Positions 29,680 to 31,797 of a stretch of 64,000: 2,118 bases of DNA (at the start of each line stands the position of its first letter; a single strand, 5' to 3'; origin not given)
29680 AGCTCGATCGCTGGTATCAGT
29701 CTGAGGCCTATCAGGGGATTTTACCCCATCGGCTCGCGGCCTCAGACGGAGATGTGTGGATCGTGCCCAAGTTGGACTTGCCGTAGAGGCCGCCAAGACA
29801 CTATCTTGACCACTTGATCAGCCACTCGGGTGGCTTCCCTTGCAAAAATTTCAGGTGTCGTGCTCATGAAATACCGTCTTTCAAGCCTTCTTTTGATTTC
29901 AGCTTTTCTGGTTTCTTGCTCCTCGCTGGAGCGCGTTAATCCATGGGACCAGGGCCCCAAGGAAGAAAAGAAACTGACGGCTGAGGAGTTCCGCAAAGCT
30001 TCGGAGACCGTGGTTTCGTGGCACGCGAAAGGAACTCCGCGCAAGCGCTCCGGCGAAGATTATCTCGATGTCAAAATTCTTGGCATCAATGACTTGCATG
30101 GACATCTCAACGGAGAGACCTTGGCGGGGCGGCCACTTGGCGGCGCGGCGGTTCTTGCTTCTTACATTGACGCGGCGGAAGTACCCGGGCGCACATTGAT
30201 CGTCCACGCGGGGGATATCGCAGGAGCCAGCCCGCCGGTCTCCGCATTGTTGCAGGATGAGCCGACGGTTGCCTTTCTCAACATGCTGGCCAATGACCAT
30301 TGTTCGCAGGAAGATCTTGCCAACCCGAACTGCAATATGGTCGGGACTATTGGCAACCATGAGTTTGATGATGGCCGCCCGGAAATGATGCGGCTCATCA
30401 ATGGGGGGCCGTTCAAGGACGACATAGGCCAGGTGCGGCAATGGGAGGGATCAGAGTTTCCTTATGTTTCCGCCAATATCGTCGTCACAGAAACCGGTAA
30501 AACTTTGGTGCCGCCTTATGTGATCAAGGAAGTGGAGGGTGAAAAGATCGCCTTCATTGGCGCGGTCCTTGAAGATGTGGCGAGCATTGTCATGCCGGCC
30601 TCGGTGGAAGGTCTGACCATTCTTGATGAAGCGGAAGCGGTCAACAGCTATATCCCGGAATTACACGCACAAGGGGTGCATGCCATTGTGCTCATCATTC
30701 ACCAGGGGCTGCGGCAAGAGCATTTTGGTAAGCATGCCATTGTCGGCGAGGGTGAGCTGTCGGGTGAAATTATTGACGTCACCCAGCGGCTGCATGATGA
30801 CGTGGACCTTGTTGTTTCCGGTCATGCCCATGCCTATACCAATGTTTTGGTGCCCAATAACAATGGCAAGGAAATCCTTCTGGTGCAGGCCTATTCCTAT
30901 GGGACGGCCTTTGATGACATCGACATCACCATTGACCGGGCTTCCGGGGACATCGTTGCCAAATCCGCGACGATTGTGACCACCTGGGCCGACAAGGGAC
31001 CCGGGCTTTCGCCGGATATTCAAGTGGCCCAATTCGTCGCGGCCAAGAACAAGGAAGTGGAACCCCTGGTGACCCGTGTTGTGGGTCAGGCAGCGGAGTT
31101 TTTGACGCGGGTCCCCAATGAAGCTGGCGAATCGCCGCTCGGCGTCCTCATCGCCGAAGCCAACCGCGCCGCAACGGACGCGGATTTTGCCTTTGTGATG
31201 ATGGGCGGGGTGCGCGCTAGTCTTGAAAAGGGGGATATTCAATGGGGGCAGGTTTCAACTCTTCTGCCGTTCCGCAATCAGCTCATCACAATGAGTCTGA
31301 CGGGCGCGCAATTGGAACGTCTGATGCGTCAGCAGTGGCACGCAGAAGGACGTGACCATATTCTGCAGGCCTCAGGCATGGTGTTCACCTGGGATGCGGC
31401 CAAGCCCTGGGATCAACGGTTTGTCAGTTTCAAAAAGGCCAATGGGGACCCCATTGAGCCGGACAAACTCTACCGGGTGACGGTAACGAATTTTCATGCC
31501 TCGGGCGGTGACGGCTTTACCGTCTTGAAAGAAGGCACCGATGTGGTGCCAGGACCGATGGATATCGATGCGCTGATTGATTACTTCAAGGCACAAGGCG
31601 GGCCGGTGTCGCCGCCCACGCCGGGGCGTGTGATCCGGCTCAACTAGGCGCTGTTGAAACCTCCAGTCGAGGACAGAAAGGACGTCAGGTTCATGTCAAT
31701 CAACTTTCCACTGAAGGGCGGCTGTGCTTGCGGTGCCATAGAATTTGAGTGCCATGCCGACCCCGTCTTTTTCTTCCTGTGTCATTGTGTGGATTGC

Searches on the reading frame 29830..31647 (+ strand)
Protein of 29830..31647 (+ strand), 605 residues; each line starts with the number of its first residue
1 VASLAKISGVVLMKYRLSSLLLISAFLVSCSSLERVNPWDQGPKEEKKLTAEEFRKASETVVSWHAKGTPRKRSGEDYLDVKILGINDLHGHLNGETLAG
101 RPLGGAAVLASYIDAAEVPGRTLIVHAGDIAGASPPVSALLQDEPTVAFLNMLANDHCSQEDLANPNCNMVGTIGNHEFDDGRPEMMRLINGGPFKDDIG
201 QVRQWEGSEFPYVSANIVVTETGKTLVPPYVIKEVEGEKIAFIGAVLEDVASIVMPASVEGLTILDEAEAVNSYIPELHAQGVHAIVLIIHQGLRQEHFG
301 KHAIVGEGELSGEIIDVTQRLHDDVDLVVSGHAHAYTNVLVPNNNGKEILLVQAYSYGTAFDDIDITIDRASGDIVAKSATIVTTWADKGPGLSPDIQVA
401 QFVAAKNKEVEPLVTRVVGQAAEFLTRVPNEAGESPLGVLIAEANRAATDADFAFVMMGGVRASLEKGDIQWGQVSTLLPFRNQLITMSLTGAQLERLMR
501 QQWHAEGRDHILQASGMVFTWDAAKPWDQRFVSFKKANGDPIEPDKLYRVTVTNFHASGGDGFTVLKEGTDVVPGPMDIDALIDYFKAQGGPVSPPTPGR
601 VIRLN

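Call 41: search_protein_families(library=pfam, proteins=[window:29830-31647:+], max_evalue=0.001)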
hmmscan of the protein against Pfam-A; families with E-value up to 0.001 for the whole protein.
window:29830-31647:+ (605 aa): 2 families
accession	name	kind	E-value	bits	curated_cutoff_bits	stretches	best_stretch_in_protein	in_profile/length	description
PF02872.23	5_nucleotid_C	-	9.3e-40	136.8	23.6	1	417-568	1-158/158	5'-nucleotidase, C-terminal domain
PF00149.33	Metallophos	-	1.4e-08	35.8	21.5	1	82-336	2-191/191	Calcineurin-like phosphoesterase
